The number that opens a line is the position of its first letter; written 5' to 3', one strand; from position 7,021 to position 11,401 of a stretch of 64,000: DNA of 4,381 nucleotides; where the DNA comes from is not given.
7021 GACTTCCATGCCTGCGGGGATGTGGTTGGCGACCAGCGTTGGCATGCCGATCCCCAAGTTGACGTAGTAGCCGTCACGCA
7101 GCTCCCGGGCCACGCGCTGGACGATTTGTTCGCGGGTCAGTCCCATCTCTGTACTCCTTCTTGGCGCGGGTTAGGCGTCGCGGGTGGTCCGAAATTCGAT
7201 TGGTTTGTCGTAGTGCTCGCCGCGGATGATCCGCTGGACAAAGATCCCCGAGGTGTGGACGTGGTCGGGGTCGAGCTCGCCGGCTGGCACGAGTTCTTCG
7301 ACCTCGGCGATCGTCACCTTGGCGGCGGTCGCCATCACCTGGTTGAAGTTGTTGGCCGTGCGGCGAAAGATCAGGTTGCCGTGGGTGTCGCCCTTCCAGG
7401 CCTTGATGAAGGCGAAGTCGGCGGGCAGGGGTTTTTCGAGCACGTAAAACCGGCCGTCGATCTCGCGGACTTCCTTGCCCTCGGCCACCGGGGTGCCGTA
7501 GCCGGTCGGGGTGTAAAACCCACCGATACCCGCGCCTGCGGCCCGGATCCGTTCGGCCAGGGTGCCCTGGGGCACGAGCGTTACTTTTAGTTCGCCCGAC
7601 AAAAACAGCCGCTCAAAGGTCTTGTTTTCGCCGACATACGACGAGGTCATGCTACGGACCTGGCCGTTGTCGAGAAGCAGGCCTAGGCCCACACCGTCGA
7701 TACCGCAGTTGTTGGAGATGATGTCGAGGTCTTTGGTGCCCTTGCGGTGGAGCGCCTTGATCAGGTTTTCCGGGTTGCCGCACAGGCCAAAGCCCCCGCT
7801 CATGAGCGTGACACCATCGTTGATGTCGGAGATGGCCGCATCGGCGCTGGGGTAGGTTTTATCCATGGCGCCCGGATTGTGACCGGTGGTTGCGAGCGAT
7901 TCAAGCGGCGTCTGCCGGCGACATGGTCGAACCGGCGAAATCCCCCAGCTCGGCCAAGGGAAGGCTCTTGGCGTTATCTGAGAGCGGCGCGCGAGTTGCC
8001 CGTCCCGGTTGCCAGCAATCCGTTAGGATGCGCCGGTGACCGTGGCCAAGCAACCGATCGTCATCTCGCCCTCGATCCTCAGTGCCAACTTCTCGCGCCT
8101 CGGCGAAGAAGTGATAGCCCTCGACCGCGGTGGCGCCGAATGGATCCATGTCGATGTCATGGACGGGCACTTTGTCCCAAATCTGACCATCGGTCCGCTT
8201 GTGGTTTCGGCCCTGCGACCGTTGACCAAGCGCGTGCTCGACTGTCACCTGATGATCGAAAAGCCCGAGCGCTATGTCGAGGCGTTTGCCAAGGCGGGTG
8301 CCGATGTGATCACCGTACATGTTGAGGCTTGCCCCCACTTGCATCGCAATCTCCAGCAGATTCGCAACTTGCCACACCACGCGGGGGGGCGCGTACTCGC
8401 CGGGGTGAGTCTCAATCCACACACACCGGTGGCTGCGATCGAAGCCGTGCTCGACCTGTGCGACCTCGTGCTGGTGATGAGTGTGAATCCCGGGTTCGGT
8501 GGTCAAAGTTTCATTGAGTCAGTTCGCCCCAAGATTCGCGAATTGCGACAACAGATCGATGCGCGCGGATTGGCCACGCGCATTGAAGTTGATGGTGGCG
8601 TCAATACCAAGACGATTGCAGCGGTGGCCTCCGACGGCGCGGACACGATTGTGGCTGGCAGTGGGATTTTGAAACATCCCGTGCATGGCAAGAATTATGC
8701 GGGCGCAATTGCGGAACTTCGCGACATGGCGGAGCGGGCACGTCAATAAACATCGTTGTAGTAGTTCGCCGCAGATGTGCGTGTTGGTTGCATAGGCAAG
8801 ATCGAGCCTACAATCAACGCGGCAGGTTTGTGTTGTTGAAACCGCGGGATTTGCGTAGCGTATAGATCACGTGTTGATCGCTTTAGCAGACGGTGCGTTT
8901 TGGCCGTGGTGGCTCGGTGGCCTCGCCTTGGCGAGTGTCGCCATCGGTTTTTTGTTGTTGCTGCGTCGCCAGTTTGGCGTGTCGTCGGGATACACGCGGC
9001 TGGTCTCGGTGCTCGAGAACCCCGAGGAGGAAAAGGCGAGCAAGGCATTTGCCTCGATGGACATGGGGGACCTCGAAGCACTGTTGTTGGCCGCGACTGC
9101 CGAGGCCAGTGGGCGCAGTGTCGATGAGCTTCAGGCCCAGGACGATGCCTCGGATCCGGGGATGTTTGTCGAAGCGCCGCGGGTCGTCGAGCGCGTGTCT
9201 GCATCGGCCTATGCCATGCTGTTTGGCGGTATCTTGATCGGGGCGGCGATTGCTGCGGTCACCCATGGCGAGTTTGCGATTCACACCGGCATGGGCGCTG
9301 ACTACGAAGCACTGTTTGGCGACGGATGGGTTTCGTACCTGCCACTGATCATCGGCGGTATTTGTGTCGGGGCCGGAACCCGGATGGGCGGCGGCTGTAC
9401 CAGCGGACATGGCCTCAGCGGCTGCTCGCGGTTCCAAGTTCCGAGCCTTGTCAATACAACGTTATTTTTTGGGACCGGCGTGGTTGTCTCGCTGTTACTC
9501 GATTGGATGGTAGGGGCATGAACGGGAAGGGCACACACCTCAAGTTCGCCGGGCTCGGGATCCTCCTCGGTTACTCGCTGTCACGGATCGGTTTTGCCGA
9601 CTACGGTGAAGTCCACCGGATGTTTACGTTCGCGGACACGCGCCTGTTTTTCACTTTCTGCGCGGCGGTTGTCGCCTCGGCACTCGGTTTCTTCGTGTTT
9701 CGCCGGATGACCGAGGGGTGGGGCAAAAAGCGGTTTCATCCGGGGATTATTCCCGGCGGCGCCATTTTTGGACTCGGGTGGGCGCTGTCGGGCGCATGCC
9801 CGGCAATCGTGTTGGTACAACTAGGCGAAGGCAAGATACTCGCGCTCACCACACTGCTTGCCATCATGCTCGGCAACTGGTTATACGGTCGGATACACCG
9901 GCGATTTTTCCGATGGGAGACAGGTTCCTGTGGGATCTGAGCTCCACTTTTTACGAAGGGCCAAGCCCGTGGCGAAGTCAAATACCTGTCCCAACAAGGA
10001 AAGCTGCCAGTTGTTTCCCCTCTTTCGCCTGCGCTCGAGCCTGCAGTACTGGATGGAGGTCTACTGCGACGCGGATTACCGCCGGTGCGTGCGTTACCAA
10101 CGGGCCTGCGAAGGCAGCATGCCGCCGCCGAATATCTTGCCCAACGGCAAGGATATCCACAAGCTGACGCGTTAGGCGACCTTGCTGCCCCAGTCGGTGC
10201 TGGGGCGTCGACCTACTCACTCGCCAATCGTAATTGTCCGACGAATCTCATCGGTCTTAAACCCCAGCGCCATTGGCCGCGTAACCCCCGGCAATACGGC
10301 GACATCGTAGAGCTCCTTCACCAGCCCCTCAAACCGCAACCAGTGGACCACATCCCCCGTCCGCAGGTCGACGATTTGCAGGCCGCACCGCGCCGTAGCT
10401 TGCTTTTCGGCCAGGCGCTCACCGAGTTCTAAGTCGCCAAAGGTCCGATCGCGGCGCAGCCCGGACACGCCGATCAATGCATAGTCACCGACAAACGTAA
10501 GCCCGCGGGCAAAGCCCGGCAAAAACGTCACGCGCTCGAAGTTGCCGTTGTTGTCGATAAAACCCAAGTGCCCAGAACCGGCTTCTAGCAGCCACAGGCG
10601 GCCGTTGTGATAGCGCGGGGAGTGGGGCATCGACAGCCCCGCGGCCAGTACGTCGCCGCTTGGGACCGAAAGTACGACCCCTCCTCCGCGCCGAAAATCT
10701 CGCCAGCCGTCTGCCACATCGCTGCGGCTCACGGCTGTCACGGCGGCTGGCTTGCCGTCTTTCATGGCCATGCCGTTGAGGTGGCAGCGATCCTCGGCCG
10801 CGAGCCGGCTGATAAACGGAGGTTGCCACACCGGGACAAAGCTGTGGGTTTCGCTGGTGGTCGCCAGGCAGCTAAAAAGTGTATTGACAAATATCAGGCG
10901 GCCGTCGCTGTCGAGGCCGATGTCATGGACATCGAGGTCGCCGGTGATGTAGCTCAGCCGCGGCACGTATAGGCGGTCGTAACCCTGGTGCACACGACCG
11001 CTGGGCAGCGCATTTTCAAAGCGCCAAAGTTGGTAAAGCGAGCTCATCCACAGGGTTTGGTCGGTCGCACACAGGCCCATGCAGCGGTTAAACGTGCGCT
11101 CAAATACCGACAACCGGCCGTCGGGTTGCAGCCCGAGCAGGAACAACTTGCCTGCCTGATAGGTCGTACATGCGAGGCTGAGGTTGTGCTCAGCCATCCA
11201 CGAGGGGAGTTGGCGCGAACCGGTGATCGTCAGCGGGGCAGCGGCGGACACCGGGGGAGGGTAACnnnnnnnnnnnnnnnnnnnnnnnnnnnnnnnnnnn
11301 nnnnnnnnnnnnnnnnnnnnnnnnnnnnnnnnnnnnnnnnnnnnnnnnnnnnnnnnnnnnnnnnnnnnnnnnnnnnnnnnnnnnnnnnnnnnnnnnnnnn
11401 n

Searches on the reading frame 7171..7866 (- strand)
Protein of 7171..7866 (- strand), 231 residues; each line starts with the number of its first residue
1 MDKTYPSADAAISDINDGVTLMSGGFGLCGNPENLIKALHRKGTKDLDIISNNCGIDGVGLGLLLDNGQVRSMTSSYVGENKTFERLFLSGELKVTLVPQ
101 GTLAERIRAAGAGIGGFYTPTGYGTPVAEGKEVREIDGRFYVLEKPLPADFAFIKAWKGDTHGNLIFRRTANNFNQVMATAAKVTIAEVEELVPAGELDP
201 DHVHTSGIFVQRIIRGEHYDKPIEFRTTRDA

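Call 9: search_protein_families(library=pfam, proteins=[window:7171-7866:-], max_evalue=0.01)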
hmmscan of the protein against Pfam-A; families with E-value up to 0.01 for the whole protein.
window:7171-7866:- (231 aa): 1 family
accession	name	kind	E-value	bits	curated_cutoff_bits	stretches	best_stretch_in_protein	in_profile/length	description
PF01144.29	CoA_trans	-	6.7e-74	248.4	23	1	7-215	3-216/217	Coenzyme A transferase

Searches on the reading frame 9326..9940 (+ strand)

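Call 64: search_protein_families(library=pfam, proteins=[window:9326-9940:+], max_evalue=0.0001)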
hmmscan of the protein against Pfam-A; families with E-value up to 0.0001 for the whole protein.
window:9326-9940:+ (204 aa): 1 family
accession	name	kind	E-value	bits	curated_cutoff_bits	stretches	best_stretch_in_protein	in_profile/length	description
PF04143.19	Sulf_transp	-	1e-14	55.3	27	1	94-197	8-113/310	Sulphur transport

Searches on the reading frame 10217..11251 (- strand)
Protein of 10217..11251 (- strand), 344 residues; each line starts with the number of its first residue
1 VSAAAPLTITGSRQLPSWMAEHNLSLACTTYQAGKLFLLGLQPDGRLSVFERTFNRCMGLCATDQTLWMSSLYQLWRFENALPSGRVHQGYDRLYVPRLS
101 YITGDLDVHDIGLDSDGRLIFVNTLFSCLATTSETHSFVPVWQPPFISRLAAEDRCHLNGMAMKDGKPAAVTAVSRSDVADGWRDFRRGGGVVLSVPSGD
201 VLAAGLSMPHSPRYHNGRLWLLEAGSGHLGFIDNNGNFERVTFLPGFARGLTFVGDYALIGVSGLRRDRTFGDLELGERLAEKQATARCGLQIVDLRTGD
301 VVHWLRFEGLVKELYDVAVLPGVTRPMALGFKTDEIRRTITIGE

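Call 64: search_protein_families(library=pfam, proteins=[window:10217-11251:-], max_evalue=0.0001)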
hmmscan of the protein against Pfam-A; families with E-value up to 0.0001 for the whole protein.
window:10217-11251:- (344 aa): 1 family
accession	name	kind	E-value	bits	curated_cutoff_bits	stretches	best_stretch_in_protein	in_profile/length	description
PF16261.11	DUF4915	-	2e-136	454.8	35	1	14-329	2-316/316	Domain of unknown function (DUF4915)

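Call 68: search_protein_families(library=ncbifam, proteins=[window:10217-11251:-], max_evalue=0.0001)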
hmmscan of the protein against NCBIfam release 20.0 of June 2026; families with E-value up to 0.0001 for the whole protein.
window:10217-11251:- (344 aa): 1 family
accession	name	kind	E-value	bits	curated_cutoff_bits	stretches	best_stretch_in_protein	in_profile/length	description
TIGR03032.1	TIGR03032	hypoth_equivalog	1e-144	481.7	251.5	1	9-341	3-334/335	TIGR03032 family protein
